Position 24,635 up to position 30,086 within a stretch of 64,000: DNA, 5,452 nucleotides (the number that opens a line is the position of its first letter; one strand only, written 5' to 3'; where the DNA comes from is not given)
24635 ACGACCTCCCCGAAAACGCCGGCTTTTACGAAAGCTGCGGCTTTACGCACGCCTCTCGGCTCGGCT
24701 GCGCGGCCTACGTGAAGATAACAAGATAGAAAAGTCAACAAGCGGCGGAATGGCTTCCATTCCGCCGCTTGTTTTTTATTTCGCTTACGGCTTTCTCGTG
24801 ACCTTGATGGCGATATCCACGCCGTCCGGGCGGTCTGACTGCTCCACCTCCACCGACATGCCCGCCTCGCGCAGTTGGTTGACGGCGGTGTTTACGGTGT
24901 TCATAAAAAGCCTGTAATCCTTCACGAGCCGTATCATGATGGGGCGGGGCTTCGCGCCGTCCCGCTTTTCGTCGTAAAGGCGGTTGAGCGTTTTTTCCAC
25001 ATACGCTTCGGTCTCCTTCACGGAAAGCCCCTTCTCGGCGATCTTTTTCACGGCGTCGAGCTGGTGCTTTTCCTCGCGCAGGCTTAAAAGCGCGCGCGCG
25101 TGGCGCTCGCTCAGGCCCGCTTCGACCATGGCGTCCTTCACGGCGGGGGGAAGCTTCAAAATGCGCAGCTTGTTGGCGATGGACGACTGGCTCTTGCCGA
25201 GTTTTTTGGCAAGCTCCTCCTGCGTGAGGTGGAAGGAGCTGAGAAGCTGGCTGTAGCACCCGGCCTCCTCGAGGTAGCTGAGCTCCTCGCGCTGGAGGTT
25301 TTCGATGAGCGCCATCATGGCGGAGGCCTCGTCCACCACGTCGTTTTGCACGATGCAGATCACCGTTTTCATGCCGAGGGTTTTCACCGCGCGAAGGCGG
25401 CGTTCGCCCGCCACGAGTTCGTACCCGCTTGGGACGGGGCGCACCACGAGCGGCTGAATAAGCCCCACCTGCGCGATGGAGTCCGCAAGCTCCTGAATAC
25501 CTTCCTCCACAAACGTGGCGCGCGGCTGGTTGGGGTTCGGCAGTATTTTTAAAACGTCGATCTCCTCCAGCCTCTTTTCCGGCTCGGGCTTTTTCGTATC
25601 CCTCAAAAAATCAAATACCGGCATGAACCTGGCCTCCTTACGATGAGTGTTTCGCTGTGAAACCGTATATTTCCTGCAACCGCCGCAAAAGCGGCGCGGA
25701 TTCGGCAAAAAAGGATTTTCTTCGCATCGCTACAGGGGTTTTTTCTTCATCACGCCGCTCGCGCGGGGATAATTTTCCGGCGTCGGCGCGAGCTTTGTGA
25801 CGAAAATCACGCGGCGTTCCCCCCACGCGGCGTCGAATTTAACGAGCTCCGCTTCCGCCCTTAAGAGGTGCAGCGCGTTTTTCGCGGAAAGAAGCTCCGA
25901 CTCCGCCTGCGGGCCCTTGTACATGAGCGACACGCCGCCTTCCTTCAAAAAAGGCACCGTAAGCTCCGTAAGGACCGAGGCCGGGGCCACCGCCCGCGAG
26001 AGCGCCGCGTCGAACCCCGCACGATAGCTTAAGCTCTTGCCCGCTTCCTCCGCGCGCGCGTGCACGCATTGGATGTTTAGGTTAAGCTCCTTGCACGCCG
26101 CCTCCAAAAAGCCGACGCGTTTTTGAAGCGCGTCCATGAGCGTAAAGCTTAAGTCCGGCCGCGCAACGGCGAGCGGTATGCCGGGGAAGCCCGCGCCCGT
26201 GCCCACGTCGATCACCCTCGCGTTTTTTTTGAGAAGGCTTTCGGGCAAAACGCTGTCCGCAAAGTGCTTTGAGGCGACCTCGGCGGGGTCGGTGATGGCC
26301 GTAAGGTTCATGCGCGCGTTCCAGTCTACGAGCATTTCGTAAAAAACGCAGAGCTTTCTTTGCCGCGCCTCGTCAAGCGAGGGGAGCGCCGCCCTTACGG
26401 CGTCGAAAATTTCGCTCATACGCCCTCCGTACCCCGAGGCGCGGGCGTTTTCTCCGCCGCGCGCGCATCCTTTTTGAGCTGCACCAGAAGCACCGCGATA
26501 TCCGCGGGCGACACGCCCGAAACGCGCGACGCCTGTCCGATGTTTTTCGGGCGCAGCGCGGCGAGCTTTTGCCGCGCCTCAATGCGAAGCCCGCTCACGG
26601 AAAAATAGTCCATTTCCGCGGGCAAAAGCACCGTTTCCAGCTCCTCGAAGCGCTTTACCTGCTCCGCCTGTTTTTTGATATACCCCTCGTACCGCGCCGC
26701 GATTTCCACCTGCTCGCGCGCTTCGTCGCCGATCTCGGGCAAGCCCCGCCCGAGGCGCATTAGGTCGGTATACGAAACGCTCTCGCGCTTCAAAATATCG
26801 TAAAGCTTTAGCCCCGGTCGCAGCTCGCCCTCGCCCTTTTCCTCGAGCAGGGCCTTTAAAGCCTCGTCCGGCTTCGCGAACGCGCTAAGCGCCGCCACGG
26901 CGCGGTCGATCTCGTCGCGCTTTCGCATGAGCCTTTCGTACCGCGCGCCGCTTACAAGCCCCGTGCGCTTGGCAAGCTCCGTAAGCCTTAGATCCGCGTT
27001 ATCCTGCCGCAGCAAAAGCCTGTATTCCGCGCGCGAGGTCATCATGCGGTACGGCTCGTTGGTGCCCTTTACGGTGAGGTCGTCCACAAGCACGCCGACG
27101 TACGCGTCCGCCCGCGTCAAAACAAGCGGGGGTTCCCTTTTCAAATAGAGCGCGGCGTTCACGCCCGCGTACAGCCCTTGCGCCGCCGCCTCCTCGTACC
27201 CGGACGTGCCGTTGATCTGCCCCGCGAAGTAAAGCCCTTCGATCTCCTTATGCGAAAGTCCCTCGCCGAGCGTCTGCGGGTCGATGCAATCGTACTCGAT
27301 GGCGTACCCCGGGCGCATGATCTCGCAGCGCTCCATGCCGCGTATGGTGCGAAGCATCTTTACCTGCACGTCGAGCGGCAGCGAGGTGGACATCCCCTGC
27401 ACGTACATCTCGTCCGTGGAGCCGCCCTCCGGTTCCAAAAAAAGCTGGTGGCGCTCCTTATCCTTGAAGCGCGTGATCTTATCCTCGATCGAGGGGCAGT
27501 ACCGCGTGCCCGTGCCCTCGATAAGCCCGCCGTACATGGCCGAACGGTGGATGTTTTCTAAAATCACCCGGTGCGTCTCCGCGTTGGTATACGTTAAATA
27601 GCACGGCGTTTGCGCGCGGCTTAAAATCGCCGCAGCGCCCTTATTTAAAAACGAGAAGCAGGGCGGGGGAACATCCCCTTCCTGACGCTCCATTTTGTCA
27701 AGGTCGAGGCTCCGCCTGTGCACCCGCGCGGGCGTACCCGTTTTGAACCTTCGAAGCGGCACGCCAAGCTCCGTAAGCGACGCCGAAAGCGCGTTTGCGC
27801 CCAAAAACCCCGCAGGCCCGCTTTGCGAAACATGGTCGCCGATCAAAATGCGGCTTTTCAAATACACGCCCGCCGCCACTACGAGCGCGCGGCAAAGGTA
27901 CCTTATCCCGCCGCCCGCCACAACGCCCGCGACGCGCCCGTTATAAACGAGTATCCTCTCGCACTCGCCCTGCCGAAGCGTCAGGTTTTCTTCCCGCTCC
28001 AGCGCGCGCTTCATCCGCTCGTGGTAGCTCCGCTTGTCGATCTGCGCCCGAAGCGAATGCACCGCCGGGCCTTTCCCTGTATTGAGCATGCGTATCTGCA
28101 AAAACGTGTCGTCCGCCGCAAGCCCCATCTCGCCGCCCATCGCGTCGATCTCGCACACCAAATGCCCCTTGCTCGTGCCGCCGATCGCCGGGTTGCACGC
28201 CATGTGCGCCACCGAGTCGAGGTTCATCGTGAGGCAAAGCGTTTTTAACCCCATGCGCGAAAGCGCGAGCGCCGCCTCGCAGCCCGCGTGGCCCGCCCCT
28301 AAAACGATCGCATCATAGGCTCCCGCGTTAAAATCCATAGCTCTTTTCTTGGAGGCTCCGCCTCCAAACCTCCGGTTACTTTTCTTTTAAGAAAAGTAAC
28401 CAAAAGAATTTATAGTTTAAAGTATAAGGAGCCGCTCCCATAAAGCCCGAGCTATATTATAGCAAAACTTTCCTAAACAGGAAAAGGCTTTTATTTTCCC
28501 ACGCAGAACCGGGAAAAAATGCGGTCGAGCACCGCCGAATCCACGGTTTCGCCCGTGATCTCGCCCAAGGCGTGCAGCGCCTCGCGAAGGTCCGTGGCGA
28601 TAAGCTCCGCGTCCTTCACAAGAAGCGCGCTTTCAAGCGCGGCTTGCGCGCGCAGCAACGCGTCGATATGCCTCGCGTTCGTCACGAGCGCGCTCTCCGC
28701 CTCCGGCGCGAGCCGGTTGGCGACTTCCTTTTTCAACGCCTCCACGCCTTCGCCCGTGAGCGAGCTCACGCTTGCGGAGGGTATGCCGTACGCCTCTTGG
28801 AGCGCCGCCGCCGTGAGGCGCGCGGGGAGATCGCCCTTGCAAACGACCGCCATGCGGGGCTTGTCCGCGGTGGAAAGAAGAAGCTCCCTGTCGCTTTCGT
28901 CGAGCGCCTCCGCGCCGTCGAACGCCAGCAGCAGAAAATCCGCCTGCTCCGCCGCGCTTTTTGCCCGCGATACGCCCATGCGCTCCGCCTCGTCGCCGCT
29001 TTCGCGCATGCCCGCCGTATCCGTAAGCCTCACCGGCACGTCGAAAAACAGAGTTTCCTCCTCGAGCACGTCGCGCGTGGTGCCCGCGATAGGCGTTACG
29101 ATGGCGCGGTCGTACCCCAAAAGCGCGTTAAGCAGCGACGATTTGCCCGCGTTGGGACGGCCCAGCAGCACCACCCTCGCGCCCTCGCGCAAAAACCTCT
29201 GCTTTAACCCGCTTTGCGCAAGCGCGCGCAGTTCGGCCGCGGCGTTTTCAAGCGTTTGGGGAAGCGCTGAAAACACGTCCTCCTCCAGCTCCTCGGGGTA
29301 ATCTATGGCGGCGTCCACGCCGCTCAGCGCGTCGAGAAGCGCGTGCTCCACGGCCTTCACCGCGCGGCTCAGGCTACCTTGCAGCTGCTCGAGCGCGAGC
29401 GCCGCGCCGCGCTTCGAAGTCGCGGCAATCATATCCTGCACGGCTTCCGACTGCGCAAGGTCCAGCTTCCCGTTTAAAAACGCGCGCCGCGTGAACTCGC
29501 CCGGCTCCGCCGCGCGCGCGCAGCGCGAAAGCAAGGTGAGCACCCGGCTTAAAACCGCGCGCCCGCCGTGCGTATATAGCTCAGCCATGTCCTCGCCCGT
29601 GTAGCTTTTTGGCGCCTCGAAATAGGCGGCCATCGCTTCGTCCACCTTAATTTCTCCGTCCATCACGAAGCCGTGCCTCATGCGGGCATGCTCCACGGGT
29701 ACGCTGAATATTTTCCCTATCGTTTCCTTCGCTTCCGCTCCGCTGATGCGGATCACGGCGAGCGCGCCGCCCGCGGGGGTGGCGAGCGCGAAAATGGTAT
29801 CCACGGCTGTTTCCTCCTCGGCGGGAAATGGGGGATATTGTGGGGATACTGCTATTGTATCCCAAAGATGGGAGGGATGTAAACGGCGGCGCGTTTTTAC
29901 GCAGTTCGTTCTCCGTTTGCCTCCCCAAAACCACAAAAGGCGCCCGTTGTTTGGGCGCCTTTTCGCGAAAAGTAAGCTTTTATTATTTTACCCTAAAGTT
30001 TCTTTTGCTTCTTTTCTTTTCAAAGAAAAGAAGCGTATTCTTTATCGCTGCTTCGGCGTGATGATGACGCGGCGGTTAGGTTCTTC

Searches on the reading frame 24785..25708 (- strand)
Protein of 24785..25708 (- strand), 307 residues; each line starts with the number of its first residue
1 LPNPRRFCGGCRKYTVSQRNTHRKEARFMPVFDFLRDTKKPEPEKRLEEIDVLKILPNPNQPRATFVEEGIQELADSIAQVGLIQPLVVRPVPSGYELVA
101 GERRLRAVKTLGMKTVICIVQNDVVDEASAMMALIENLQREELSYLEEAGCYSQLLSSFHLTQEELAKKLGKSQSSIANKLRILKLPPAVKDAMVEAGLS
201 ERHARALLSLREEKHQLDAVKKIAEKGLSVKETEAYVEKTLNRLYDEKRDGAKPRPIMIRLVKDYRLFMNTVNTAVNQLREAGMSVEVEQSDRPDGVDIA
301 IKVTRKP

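Call 50: search_solved_structures(query=window:24785-25708:-, show_alignments=3)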
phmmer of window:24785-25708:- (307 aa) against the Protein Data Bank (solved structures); distinct sequences matched with E-value up to 0.001: 15.
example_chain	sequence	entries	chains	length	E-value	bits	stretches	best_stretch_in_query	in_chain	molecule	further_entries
7nfu_A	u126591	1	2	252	1.4e-50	175.8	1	41-242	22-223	Nucleoid occlusion protein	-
7ng0_A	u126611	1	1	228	4.4e-50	174.2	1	47-242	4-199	Nucleoid occlusion protein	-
7ol9_A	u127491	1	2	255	1.1e-49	172.9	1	45-243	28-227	Nucleoid occlusion protein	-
1vz0_A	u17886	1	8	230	1.1e-48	169.7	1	50-239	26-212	Chromosome-partitioning protein Spo0J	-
6sdk_A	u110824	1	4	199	5.8e-44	154.2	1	46-239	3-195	Stage 0 sporulation protein J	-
6t1f_A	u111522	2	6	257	6.2e-41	144.2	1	52-255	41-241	Chromosome-partitioning protein ParB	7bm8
4umk_A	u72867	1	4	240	7.9e-41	143.9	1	42-253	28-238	PROBABLE CHROMOSOME-PARTITIONING PROTEIN PARB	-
7bnk_A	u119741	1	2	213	2.9e-40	142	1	55-253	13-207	ParB family protein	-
7bnr_A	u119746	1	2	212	1.7e-39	139.5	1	57-253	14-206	ParB family protein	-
7o0n_A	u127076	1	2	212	1.8e-39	139.4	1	55-253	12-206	ParB family protein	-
6y93_A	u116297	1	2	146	2e-30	109.8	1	129-243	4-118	Nucleoid occlusion protein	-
6s6h_A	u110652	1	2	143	1.3e-20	77.6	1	132-255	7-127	Chromosome-partitioning protein ParB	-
8qa8_A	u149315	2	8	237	2.2e-10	44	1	49-194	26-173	Transcriptional repressor protein KorB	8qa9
6ryk_A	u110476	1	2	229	5.6e-05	26.3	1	36-139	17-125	ParB-like nuclease domain protein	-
1r71_A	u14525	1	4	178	0.00039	23.5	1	104-194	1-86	Transcriptional repressor protein korB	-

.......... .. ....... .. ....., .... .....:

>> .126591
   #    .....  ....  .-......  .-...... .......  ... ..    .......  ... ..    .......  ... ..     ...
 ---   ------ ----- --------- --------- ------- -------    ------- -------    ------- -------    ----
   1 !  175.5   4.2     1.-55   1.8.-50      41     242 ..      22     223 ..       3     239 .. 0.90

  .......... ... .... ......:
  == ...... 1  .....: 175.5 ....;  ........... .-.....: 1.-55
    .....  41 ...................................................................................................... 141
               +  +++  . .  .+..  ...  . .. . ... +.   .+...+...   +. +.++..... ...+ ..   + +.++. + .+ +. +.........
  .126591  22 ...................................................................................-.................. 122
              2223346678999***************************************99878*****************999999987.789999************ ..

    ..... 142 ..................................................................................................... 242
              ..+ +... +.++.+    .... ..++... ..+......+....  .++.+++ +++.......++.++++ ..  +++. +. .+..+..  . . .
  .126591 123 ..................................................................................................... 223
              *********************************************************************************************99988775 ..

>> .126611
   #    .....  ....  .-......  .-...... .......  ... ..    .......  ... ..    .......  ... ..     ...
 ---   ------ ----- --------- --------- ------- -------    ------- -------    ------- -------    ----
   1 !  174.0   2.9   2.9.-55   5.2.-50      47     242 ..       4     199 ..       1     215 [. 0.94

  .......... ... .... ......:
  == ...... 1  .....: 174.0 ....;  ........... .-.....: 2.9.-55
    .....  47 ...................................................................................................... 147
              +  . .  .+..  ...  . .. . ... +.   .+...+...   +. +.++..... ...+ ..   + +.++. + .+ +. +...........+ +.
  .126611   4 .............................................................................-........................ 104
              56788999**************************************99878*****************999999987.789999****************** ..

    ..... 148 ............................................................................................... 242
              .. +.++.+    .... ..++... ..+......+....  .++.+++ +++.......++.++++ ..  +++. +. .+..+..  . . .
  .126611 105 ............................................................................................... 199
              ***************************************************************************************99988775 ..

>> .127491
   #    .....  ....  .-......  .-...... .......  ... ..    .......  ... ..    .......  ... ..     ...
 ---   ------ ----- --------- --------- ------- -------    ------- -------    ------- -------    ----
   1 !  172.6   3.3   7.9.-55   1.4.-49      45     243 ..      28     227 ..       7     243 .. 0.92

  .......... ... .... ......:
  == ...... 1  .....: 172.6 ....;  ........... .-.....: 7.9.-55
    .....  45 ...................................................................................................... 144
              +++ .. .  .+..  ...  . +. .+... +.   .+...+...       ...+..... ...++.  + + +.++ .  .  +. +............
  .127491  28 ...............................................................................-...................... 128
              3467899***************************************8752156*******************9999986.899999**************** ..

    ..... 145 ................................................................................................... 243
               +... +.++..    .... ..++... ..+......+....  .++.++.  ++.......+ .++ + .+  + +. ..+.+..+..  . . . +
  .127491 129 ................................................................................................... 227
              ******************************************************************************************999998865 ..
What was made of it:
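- On Noc-NBS: The Noc-like gene is at 24785-25708 (call 50).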

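Call 51: search_protein_families(library=ncbifam, proteins=[window:24785-25708:-])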
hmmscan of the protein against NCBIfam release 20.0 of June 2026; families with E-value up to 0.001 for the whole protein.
window:24785-25708:- (307 aa): 7 families
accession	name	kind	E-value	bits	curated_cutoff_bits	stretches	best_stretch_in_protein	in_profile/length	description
TIGR04285.1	nucleoid_noc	exception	6.5e-93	310.7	315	1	48-304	3-254/255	nucleoid occlusion protein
TIGR00180.1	parB_part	domain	4.4e-50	170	58.45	1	45-223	3-185/186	ParB/RepB/Spo0J family partition protein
TIGR03734.1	PRTRC_parB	hypoth_equivalog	6.4e-32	110.8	278.6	1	60-245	6-194/555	PRTRC system ParB family protein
TIGR03454.1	partition_RepB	equivalog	3.4e-16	59.5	201.5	1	48-200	65-218/325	plasmid partitioning protein RepB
NF010406.0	PRK13832.1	subfamily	4.5e-13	48.6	640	1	46-222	3-181/578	plasmid partitioning protein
NF010440.0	PRK13866.1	equivalog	1.2e-08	34.5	522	1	69-149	88-169/336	plasmid partitioning protein RepB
NF053625.1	SerKinSerKArch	equivalog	3.9e-05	22.9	380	1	62-123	26-90/244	ADP-dependent L-serine kinase SerK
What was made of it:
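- It scores 310.7 bits against TIGR04285 (cut-off 315) (calls 50, 51).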

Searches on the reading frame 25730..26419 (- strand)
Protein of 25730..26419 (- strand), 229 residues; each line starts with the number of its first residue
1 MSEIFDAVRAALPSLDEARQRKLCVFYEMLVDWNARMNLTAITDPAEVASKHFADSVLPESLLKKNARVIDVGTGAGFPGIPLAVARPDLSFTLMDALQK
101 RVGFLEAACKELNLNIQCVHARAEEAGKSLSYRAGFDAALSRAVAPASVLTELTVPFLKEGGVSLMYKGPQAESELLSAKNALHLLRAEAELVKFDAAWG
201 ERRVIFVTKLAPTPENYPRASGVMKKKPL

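Call 51: search_protein_families(library=ncbifam, proteins=[window:25730-26419:-])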
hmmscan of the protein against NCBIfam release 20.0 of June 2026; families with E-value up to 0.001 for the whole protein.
window:25730-26419:- (229 aa): 2 families
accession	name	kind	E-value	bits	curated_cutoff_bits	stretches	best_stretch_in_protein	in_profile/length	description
TIGR00138.1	rsmG_gidB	equivalog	3.1e-47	160.6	99.5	1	25-208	3-182/183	16S rRNA (guanine(527)-N(7))-methyltransferase RsmG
TIGR03534.1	RF_mod_PrmC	equivalog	2.1e-05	24.1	199.1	1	64-123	85-147/253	peptide chain release factor N(5)-glutamine methyltransferase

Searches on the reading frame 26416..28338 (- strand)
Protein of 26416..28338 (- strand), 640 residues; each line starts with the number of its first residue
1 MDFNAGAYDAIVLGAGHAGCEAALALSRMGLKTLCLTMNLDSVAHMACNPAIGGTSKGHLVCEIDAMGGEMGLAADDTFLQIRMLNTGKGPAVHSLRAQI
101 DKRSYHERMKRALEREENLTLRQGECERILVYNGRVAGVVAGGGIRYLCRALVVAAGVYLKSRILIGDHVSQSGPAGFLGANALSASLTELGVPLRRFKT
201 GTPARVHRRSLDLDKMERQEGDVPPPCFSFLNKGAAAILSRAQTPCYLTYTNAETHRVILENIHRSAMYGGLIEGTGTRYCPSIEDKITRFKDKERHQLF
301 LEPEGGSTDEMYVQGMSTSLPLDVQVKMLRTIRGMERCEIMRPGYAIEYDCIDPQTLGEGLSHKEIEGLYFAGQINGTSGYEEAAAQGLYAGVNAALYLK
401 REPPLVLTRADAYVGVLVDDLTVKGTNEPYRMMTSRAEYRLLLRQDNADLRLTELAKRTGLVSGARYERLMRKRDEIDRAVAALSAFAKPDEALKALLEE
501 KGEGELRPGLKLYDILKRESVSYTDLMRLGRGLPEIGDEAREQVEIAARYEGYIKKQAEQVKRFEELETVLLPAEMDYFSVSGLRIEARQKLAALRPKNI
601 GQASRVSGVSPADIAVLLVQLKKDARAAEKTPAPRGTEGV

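Call 51: search_protein_families(library=ncbifam, proteins=[window:26416-28338:-])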
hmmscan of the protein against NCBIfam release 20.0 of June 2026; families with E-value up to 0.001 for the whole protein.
window:26416-28338:- (640 aa): 5 families
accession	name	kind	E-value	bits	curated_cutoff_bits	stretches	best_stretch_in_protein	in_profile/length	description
TIGR00136.1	mnmG_gidA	equivalog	2.7e-242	805.6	524.85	1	8-623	1-614/616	tRNA uridine-5-carboxymethylaminomethyl(34) synthesis enzyme MnmG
NF003739.0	PRK05335.1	equivalog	3.8e-20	72.1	262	1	314-431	279-395/441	methylenetetrahydrofolate--tRNA-(uracil(54)-C(5))-methyltransferase (FADH(2)-oxidizing) TrmFO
TIGR00137.1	gid_trmFO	equivalog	8.6e-16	57.8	428.65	1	313-428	275-390/433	FADH(2)-oxidizing methylenetetrahydrofolate--tRNA-(uracil(54)-C(5))-methyltransferase TrmFO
TIGR02032.1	GG-red-SF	subfamily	7.4e-05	22.6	158.8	1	8-62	1-54/297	geranylgeranyl reductase family protein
TIGR01816.1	sdhA_forward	equivalog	0.0004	18.6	727.35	1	8-46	3-41/584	succinate dehydrogenase flavoprotein subunit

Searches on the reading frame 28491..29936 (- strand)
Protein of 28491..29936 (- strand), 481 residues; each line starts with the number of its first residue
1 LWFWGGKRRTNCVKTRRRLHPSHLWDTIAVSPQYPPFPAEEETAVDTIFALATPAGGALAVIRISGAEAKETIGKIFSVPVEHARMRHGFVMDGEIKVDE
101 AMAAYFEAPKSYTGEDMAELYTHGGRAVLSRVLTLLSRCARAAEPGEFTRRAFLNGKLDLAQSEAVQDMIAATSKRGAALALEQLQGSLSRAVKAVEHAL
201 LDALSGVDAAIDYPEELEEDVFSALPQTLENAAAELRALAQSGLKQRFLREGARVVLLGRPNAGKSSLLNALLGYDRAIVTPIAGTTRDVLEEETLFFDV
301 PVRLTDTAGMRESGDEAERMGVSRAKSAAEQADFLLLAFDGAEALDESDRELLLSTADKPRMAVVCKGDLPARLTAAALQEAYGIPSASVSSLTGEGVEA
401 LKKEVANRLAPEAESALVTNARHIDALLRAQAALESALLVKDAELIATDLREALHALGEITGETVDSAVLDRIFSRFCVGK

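Call 51: search_protein_families(library=ncbifam, proteins=[window:28491-29936:-])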
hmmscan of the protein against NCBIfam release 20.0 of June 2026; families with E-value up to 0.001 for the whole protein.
window:28491-29936:- (481 aa): 15 families
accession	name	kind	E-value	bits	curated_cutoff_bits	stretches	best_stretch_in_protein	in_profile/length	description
NF003661.0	PRK05291.1-3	equivalog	2e-116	390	380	1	45-481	3-448/448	tRNA uridine-5-carboxymethylaminomethyl(34) synthesis GTPase MnmE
TIGR00450.1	mnmE_trmE_thdF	equivalog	1.7e-96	324.1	252.6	1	54-481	4-446/446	tRNA uridine-5-carboxymethylaminomethyl(34) synthesis GTPase MnmE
TIGR03594.1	GTPase_EngA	equivalog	7.8e-29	100.9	306.7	1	216-407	151-344/432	ribosome biogenesis GTPase Der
TIGR03918.1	GTP_HydF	equivalog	7e-23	81.1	325.55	1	254-415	9-173/392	[FeFe] hydrogenase H-cluster maturation GTPase HydF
NF002828.0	PRK03003.1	equivalog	1.4e-18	66.8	631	1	241-365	202-329/477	ribosome biogenesis GTPase Der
NF007071.0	PRK09518.1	equivalog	5.2e-18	64.9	953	1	238-365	430-560/706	bifunctional cytidylate kinase/GTPase Der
NF000908.1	PRK00089.1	equivalog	7.2e-18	64.9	237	1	255-411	6-169/291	GTPase Era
TIGR00231.1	small_GTP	domain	1.2e-14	54.4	42.5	1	253-404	4-161/164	GTP-binding protein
TIGR00436.1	era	equivalog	6.9e-12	45.3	116.25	1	254-370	2-119/270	GTPase Era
TIGR00437.1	feoB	equivalog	3.8e-09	35.8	315.65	1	259-444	1-188/594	ferrous iron transport protein B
TIGR03596.1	GTPase_YlqF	equivalog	1.8e-08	34.1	208.2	1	229-310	94-173/276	ribosome biogenesis GTPase YlqF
TIGR03598.1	GTPase_YsxC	equivalog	6.6e-05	22.7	124.45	1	246-289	12-56/186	ribosome biogenesis GTP-binding protein YihA/YsxC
TIGR03156.1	GTP_HflX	equivalog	9.2e-05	21.5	216.75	1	232-408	169-350/351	GTPase HflX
NF008955.0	PRK12297.1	equivalog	0.00018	20.6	406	0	253-272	160-179/429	GTPase ObgE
TIGR03597.1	GTPase_YqeH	equivalog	0.00023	20.4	297.4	1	250-327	153-232/361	ribosome biogenesis GTPase YqeH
